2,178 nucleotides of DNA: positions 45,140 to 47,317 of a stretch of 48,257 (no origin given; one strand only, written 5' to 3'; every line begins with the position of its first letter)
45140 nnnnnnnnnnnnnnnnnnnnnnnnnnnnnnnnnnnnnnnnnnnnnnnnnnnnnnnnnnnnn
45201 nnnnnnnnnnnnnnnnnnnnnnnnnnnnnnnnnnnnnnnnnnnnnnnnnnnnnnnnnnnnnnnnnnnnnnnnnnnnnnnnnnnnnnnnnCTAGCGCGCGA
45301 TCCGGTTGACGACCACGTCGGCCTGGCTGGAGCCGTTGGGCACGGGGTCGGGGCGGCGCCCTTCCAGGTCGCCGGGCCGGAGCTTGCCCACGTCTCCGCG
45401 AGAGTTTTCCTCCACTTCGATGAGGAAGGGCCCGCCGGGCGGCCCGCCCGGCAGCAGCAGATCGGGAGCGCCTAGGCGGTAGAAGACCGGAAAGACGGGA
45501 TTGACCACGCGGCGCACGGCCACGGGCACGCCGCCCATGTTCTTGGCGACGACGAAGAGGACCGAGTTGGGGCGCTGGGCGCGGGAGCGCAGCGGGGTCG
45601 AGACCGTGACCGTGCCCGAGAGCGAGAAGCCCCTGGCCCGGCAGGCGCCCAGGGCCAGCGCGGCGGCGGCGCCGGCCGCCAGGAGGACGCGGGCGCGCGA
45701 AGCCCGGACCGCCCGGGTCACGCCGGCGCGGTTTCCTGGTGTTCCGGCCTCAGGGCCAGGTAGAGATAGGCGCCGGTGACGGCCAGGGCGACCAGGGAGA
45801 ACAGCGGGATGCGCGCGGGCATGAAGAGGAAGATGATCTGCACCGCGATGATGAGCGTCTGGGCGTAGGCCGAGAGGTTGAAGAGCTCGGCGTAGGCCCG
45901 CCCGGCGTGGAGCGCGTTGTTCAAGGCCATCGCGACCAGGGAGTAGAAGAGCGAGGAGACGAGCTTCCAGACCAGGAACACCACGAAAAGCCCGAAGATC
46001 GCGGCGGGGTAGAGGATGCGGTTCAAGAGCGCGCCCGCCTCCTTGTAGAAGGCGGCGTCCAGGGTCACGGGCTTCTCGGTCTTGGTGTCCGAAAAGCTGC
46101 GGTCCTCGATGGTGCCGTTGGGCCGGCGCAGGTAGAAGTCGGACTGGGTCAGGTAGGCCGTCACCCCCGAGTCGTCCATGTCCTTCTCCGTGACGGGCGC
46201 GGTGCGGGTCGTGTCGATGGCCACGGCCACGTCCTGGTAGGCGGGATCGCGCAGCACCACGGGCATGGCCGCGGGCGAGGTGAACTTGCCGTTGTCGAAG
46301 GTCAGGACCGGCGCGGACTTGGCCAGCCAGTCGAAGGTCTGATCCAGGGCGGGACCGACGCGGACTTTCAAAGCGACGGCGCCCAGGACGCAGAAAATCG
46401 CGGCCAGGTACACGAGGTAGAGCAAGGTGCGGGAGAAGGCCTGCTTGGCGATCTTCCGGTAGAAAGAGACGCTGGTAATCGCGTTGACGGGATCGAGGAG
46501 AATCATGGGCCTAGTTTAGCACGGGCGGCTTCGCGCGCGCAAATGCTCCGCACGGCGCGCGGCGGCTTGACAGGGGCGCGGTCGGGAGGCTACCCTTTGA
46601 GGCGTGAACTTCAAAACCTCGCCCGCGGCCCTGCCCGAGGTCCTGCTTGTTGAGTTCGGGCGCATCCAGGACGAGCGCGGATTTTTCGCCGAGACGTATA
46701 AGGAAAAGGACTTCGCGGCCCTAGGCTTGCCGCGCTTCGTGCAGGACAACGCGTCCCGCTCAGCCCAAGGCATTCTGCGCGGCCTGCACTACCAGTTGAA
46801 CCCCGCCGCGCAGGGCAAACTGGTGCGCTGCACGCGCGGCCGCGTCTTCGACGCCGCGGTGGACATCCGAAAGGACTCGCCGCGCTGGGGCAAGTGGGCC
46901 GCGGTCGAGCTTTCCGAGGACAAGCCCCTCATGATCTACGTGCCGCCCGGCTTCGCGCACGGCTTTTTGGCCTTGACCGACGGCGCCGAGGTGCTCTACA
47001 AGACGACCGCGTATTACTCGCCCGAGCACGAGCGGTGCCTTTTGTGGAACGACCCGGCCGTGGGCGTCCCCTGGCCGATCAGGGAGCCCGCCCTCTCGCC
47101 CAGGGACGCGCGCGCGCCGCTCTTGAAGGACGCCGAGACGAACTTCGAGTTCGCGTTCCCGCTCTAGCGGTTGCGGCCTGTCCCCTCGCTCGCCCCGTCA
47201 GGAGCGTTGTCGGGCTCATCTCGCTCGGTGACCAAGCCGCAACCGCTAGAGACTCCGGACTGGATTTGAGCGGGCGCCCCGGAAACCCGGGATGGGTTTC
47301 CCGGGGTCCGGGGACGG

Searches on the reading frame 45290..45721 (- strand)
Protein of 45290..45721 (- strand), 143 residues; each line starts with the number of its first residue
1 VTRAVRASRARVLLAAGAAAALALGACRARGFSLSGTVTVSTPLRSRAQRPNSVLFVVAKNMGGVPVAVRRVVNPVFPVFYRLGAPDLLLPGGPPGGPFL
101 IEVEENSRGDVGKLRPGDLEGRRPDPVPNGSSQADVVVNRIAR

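Call 25: search_protein_families(library=pfam, proteins=[window:45290-45721:-])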
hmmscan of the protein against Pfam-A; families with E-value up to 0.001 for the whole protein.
window:45290-45721:- (143 aa): 1 family
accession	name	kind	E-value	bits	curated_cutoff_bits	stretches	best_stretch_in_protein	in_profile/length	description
PF23892.1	Ig_CycH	-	8.9e-05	22.6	27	1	36-87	3-55/108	Cytochrome c-type biogenesis protein H Ig-like domain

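Call 27: find_homologous_proteins(query=window:45290-45721:-)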
Query window:45290-45721:- (143 aa): 10 proteins with E <= 0.001 among 1029 candidates.
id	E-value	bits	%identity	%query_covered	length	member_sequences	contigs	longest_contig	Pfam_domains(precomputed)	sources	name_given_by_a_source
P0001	2.1e-83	295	100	100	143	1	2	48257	-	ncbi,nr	ncbi:MAG: hypothetical protein KGL04_02920 [Elusimicrobia bacterium]|nr:hypothetical protein [Elusim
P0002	3.8e-67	243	80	100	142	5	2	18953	PF23892.2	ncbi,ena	-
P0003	2.1e-59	218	80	82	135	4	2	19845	PF23892.2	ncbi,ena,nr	ncbi:MAG TPA: hypothetical protein VNK24_09795 [Elusimicrobiota bacterium]|nr:hypothetical protein [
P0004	1.7e-57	211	79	82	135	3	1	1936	PF23892.2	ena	-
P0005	3.5e-50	188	72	82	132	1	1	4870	-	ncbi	-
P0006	3.2e-46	175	72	79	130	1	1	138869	PF23892.2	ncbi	ncbi:MAG: hypothetical protein ACYCPQ_07325 [Elusimicrobiota bacterium]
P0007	5.3e-33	132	57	85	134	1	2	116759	PF23892.2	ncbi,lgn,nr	ncbi:MAG: hypothetical protein HY077_17410 [Elusimicrobia bacterium]|nr:hypothetical protein [Elusim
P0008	1.5e-29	121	51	83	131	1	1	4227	PF23892.2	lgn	-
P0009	1.3e-22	98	43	88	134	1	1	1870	PF23892.2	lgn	-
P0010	8.0e-7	47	31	92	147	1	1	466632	PF23892.2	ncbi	ncbi:MAG: c-type cytochrome biogenesis protein CcmI/CycH [Nitrospirota bacterium]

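Call 28: find_encoding_contigs(protein=P0003, flank=10000, max_places=4)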
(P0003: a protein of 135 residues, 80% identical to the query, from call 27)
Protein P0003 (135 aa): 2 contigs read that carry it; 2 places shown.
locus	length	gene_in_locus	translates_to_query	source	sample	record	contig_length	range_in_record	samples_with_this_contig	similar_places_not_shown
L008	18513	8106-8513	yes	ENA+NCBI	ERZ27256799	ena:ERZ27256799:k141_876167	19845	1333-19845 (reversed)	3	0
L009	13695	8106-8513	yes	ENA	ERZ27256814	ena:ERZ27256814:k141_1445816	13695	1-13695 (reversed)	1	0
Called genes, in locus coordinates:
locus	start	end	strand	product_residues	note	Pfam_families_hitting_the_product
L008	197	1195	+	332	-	PF01073:3Beta_HSD, PF01370:Epimerase, PF02719:Polysacc_synt_2 (faint), PF07993:NAD_binding_4 (faint), PF13460:NAD_binding_10, PF16363:GDP_Man_Dehyd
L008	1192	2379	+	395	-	PF00155:Aminotran_1_2 (weak), PF01041:DegT_DnrJ_EryC1, PF01212:Beta_elim_lyase (weak)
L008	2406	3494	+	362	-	PF01370:Epimerase, PF04321:RmlD_sub_bind (weak), PF16363:GDP_Man_Dehyd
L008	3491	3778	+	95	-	PF02397:Bac_transf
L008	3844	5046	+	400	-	PF04932:Wzy_C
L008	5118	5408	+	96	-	-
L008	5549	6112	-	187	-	PF00908:dTDP_sugar_isom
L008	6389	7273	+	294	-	PF12796:Ank_2, PF13606:Ank_3 (faint), PF12796:Ank_2, PF13637:Ank_4 (weak), PF13857:Ank_5 (weak), PF00023:Ank (weak), PF12796:Ank_2, PF00023:Ank (weak)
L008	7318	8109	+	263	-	PF06691:DUF1189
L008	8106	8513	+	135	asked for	PF23892:Ig_CycH (weak)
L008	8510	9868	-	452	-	PF01523:PmbA_TldD_1st, PF19290:PmbA_TldD_2nd, PF19289:PmbA_TldD_3rd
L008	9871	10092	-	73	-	-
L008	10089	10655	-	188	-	PF01195:Pept_tRNA_hydro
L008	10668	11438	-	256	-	PF01386:Ribosomal_L25p, PF14693:Ribosomal_TL5_C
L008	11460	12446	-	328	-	PF13793:Pribosyltran_N, PF00156:Pribosyltran, PF14572:Pribosyl_synth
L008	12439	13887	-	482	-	PF00483:NTP_transferase, PF01128:IspD (weak), PF12804:NTP_transf_3, PF00132:Hexapep (faint), PF25084:LbH_EIF2B (faint), PF25087:GMPPB_C (faint)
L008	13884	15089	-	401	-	PF24624:Int_N, PF00589:Phage_integrase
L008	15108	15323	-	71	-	PF12728:HTH_17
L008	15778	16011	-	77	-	PF02229:PC4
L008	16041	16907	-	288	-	PF09250:Prim-Pol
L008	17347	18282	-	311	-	-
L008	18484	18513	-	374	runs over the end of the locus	-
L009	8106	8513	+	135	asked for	PF23892:Ig_CycH (weak)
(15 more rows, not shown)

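Call 29: find_encoding_contigs(protein=P0006, flank=10000, max_places=4)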
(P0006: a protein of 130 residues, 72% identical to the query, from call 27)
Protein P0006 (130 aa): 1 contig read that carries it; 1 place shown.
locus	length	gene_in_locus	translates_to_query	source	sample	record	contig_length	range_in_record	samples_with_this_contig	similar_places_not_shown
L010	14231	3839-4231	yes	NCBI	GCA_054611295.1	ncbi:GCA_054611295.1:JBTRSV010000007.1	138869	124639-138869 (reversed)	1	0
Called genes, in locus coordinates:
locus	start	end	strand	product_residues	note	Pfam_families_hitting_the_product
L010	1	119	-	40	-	PF00009:GTP_EFTU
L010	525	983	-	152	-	-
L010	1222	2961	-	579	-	PF00496:SBP_bac_5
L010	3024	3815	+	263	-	PF06691:DUF1189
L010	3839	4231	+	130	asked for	PF23892:Ig_CycH (weak)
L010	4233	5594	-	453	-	PF01523:PmbA_TldD_1st, PF19290:PmbA_TldD_2nd, PF19289:PmbA_TldD_3rd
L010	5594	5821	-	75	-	-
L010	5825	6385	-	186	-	PF01195:Pept_tRNA_hydro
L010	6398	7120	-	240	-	PF01386:Ribosomal_L25p, PF14693:Ribosomal_TL5_C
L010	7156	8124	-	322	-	PF13793:Pribosyltran_N, PF00156:Pribosyltran, PF14572:Pribosyl_synth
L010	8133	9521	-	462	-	PF00483:NTP_transferase, PF01128:IspD (weak), PF12804:NTP_transf_3, PF25084:LbH_EIF2B (faint), PF25087:GMPPB_C (faint), PF00132:Hexapep (weak)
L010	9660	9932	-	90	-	PF04026:SpoVG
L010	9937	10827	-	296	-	PF00288:GHMP_kinases_N, PF08544:GHMP_kinases_C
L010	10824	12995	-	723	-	PF13414:TPR_11 (faint), PF13432:TPR_16 (faint), PF24575:TPR_Slam (faint), PF00515:TPR_1 (faint), PF07719:TPR_2 (faint), PF13174:TPR_6 (faint), PF13181:TPR_8 (faint), PF14559:TPR_19 (weak), +3 more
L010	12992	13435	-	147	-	PF13302:Acetyltransf_3 (weak), PF00583:Acetyltransf_1, PF13673:Acetyltransf_10, PF13508:Acetyltransf_7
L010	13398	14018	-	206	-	PF00814:TsaD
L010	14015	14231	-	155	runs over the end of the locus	PF02367:TsaE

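Call 30: find_encoding_contigs(protein=P0007, flank=10000, max_places=4)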
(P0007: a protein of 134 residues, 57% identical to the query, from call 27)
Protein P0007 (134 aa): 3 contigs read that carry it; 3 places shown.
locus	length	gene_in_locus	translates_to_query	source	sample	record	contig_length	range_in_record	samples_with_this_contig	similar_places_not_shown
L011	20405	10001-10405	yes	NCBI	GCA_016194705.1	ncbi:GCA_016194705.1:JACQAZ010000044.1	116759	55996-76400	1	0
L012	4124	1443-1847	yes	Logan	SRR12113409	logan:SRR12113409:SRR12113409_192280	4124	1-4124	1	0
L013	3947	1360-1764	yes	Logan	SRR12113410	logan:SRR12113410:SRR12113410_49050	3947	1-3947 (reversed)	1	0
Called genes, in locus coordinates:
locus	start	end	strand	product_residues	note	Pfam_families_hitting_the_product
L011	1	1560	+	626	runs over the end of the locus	PF26549:Tricorn_N (faint), PF07859:Abhydrolase_3 (faint), PF01738:DLH, PF02129:Peptidase_S15, PF20434:BD-FAE, PF00561:Abhydrolase_1 (faint), PF12697:Abhydrolase_6 (weak), PF00326:Peptidase_S9, +1 more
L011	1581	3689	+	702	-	PF10034:Dpy19 (faint)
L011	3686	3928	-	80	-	-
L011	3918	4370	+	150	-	-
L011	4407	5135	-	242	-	-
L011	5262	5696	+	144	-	PF13650:Asp_protease_2 (weak), PF13975:gag-asp_proteas (weak)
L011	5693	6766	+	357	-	PF05343:Peptidase_M42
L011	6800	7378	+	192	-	PF01923:Cob_adeno_trans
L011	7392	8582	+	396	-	PF07690:MFS_1, PF12832:MFS_1_like, PF13347:MFS_2 (weak), PF00083:Sugar_tr, PF07690:MFS_1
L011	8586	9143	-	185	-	-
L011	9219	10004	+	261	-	PF06691:DUF1189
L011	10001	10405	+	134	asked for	PF23892:Ig_CycH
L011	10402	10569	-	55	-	PF03966:Trm112p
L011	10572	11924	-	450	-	PF01523:PmbA_TldD_1st, PF19290:PmbA_TldD_2nd, PF19289:PmbA_TldD_3rd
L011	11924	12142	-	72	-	-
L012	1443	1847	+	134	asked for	PF23892:Ig_CycH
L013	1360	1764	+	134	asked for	PF23892:Ig_CycH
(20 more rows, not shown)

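Call 40: find_encoding_contigs(protein=P0001, flank=3000, max_places=6)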
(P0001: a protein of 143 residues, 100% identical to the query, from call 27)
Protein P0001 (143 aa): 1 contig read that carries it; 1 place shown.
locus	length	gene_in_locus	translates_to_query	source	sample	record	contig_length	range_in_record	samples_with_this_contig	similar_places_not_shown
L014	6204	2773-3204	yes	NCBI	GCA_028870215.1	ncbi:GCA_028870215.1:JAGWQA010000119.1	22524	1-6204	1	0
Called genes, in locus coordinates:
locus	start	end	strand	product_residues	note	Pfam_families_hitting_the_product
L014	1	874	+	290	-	PF04932:Wzy_C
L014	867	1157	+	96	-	PF07845:DUF1636 (weak)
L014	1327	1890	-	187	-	PF00908:dTDP_sugar_isom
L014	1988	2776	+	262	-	PF06691:DUF1189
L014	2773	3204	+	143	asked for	-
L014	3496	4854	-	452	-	PF01523:PmbA_TldD_1st, PF19290:PmbA_TldD_2nd, PF19289:PmbA_TldD_3rd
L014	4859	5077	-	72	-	-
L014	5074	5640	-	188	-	PF01195:Pept_tRNA_hydro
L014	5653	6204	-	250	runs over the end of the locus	PF01386:Ribosomal_L25p, PF14693:Ribosomal_TL5_C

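Call 41: find_encoding_contigs(protein=P0005, flank=5000, max_places=4)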
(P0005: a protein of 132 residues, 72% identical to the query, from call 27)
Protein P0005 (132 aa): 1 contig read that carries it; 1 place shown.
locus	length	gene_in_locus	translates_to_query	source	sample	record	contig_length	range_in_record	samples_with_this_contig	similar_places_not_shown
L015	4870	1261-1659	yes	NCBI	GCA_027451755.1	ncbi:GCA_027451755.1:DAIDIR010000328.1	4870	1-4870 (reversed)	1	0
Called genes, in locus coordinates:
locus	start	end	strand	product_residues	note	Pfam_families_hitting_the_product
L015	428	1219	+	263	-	PF06691:DUF1189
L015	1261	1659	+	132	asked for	-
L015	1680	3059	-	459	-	PF01523:PmbA_TldD_1st, PF19290:PmbA_TldD_2nd, PF19289:PmbA_TldD_3rd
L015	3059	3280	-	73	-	-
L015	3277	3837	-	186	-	PF01195:Pept_tRNA_hydro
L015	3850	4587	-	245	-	PF01386:Ribosomal_L25p, PF14693:Ribosomal_TL5_C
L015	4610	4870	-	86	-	?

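Call 46: find_encoding_contigs(protein=P0004, flank=3000, max_places=4)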
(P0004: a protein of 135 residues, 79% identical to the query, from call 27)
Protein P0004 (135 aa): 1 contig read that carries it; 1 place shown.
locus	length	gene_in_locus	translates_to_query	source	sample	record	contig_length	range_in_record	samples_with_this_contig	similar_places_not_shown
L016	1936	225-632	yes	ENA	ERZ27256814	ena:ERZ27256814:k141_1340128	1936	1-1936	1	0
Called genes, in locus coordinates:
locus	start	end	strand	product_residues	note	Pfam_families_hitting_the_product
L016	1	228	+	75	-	?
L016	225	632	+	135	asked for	PF23892:Ig_CycH (weak)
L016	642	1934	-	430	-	?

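Call 47: find_encoding_contigs(protein=P0002, flank=4000, max_places=6)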
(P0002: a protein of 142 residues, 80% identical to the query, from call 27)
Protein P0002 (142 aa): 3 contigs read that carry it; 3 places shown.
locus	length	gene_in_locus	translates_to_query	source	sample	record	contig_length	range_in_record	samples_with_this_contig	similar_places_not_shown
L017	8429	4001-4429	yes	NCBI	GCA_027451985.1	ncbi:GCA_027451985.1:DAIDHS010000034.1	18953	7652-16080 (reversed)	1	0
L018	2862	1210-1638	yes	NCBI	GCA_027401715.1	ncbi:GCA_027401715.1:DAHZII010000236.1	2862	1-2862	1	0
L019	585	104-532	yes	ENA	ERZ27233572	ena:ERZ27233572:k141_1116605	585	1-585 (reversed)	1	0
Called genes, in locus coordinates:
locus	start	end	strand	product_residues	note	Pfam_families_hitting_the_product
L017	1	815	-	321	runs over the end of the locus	PF01370:Epimerase, PF04321:RmlD_sub_bind (weak), PF16363:GDP_Man_Dehyd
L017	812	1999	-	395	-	PF01041:DegT_DnrJ_EryC1, PF01212:Beta_elim_lyase (faint)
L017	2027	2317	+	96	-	PF07845:DUF1636 (weak)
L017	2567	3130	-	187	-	PF00908:dTDP_sugar_isom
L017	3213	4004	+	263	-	PF06691:DUF1189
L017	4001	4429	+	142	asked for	PF23892:Ig_CycH (weak)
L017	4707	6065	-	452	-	PF01523:PmbA_TldD_1st, PF19290:PmbA_TldD_2nd, PF19289:PmbA_TldD_3rd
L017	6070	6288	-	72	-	-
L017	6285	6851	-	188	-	PF01195:Pept_tRNA_hydro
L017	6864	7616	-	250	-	PF01386:Ribosomal_L25p, PF14693:Ribosomal_TL5_C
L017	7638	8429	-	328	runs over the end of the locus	PF13793:Pribosyltran_N, PF00156:Pribosyltran, PF14572:Pribosyl_synth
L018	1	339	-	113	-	?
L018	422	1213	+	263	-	PF06691:DUF1189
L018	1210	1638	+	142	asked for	PF23892:Ig_CycH (weak)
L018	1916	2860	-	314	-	?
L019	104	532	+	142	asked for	PF23892:Ig_CycH (weak)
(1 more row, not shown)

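Call 65: find_homologous_proteins(query=L008:5118-5408:+)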
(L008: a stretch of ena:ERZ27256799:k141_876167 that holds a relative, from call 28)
Query L008:5118-5408:+ (96 aa): 199 proteins with E <= 0.001 among 206 candidates; the best 120 are listed.
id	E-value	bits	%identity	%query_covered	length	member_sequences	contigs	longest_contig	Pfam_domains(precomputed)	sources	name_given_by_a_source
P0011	8.0e-57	207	98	100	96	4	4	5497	PF07845.17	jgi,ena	jgi:(2Fe-2S) ferredoxin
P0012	2.3e-52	193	91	99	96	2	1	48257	PF07845.17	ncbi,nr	ncbi:MAG: (2Fe-2S) ferredoxin domain-containing protein [Elusimicrobia bacterium]|nr:(2Fe-2S) ferred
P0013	2.9e-50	186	85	99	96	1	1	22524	PF07845.17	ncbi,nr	ncbi:MAG: (2Fe-2S) ferredoxin domain-containing protein [Elusimicrobia bacterium]|nr:(2Fe-2S) ferred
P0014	4.1e-45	170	81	98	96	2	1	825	-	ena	-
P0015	1.1e-43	165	77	98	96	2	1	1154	-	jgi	jgi:(2Fe-2S) ferredoxin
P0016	2.9e-43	164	78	97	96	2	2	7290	PF07845.17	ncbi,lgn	-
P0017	3.6e-43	164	75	100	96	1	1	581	-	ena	-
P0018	1.3e-42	162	77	98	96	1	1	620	-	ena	-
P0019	2.0e-42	161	72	98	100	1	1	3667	-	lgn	-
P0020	2.4e-42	161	73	98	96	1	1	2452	-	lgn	-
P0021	2.9e-42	161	74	98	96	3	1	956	-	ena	-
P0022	3.1e-42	161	72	98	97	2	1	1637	-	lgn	-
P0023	7.2e-42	159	76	98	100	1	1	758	-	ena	-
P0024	1.1e-41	159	77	99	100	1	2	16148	PF07845.17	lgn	-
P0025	1.4e-41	158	74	98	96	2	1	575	-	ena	-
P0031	4.1e-41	157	73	98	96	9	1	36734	-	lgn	-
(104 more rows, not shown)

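Call 66: find_encoding_contigs(protein=P0016, flank=10000, max_places=3)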
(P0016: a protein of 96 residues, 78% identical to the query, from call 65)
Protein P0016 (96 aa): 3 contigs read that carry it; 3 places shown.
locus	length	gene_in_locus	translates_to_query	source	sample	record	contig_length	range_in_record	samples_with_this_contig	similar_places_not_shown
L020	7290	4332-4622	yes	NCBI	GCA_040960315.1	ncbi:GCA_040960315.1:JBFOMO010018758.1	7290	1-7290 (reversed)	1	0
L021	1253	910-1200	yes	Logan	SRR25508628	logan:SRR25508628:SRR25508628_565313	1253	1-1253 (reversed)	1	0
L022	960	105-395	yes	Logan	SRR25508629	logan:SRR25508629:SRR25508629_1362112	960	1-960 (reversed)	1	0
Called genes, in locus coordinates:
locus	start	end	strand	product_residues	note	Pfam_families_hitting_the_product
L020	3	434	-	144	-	?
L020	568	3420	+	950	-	PF07894:SACK1 (faint), PF11495:TrmB_EBD_N (faint), PF13091:PLDc_2, PF00614:PLDc (faint), PF13091:PLDc_2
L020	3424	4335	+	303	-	PF00892:EamA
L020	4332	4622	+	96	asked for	PF07845:DUF1636 (weak)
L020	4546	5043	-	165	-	PF01863:YgjP-like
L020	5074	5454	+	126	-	PF00072:Response_reg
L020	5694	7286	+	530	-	-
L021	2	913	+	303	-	?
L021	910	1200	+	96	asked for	PF07845:DUF1636 (weak)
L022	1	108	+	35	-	?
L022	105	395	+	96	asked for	PF07845:DUF1636 (weak)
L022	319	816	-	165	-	PF01863:YgjP-like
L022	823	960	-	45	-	?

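Call 67: find_encoding_contigs(protein=P0024, flank=10000, max_places=3)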
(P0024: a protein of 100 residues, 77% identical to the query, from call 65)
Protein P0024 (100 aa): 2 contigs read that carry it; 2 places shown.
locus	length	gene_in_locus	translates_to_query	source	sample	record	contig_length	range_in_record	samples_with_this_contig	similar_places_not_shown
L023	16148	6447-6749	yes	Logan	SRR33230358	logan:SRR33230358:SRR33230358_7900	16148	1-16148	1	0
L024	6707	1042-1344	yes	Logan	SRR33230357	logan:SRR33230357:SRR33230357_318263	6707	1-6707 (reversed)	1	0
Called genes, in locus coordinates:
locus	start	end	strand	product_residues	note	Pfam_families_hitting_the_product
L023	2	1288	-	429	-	?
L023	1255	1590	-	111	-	PF06155:GBBH-like_N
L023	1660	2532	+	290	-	PF13624:SurA_N_3 (weak), PF13145:Rotamase_2, PF13616:Rotamase_3, PF00639:Rotamase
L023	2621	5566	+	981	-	PF07894:SACK1 (faint), PF11495:TrmB_EBD_N (faint), PF13091:PLDc_2, PF00614:PLDc (faint), PF13091:PLDc_2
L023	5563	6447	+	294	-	PF00892:EamA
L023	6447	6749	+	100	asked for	PF07845:DUF1636 (weak)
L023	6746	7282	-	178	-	-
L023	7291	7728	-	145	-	PF01863:YgjP-like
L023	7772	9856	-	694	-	PF02517:Rce1-like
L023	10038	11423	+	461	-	PF01435:Peptidase_M48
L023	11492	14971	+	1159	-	-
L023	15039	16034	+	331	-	PF23381:Beta-prop_IFT122_1st (faint), PF00930:DPPIV_N (faint), PF26550:Tricorn_2nd, PF25174:Beta-prop_THOC3 (faint), PF26549:Tricorn_N, PF07676:PD40 (weak)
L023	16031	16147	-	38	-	?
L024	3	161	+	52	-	?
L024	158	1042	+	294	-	PF00892:EamA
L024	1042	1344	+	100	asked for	PF07845:DUF1636 (weak)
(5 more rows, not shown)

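Call 68: find_encoding_contigs(protein=P0031, flank=10000, max_places=3)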
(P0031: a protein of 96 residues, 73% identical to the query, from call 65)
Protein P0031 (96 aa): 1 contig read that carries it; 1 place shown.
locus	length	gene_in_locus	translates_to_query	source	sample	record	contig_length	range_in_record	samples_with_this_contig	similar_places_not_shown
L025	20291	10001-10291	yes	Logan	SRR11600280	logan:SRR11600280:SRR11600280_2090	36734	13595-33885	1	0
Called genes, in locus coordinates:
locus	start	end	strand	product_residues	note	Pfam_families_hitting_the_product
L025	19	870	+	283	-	PF13624:SurA_N_3, PF13145:Rotamase_2, PF13616:Rotamase_3, PF00639:Rotamase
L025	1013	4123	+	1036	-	PF07894:SACK1 (faint), PF13091:PLDc_2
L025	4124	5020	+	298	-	-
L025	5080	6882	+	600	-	PF05960:DUF885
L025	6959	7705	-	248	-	PF09992:NAGPA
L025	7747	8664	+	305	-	PF00892:EamA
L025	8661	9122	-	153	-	PF11026:DUF2721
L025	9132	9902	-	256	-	-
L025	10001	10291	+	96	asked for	-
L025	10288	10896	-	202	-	PF01863:YgjP-like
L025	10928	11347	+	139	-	PF00072:Response_reg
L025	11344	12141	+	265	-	PF14360:PAP2_C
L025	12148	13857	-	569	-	-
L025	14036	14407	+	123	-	PF00072:Response_reg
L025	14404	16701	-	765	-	PF02517:Rce1-like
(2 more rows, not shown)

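Call 70: find_encoding_contigs(protein=P0011, flank=3000, max_places=6)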
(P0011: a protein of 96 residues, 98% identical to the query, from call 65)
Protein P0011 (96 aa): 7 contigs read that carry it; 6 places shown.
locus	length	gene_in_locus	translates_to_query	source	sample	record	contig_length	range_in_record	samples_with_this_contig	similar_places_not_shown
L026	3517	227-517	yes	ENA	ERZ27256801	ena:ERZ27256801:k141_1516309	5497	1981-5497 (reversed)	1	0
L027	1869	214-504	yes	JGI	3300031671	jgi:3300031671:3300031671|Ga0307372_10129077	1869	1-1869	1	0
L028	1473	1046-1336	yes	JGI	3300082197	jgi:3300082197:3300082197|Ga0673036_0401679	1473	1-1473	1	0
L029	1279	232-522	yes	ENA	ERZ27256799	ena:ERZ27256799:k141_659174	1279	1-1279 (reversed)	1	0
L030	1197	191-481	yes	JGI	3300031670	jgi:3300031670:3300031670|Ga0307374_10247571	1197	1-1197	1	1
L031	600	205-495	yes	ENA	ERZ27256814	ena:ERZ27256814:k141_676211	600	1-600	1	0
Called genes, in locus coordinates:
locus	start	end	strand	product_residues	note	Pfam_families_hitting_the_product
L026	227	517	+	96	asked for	PF07845:DUF1636 (weak)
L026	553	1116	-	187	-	PF00908:dTDP_sugar_isom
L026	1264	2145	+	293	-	PF00023:Ank (faint), PF13606:Ank_3 (faint), PF13637:Ank_4 (weak), PF12796:Ank_2, PF13857:Ank_5 (weak), PF12796:Ank_2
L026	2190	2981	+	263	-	PF06691:DUF1189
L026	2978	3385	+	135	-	PF23892:Ig_CycH (weak)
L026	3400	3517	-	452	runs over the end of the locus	PF01523:PmbA_TldD_1st, PF19290:PmbA_TldD_2nd, PF19289:PmbA_TldD_3rd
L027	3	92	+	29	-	?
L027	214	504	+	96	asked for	PF07845:DUF1636 (weak)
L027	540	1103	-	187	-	PF00908:dTDP_sugar_isom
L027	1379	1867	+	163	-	?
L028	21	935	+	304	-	PF12760:Zn_ribbon_IS1595, PF12762:DDE_Tnp_IS1595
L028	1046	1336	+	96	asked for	PF07845:DUF1636 (weak)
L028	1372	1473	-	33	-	?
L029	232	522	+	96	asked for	PF07845:DUF1636 (weak)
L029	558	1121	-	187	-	PF00908:dTDP_sugar_isom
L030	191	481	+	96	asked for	PF07845:DUF1636 (weak)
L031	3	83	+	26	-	?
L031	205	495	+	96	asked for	PF07845:DUF1636 (weak)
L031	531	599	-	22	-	?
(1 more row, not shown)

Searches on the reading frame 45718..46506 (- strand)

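Call 25: search_protein_families(library=pfam, proteins=[window:45718-46506:-])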
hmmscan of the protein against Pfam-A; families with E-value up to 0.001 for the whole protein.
window:45718-46506:- (262 aa): 2 families
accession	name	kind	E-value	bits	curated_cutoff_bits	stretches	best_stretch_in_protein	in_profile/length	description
PF06691.16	DUF1189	-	2.2e-29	103.2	28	1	8-252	6-244/244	Protein of unknown function (DUF1189)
PF04893.22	Yip1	-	6.4e-05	23.3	28.6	1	165-254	58-146/173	Yip1 domain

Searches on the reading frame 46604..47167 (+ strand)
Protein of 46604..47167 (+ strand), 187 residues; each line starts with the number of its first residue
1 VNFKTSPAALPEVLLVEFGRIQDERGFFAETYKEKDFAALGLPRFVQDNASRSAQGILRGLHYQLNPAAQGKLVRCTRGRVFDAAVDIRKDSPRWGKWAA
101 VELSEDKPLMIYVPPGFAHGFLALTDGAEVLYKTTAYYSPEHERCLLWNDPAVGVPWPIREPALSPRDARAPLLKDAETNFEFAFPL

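Call 25: search_protein_families(library=pfam, proteins=[window:46604-47167:+])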
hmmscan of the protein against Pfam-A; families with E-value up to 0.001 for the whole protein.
window:46604-47167:+ (187 aa): 1 family
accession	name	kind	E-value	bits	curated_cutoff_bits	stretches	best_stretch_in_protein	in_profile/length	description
PF00908.23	dTDP_sugar_isom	-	1.5e-67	227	27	1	9-176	3-168/168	dTDP-4-dehydrorhamnose 3,5-epimerase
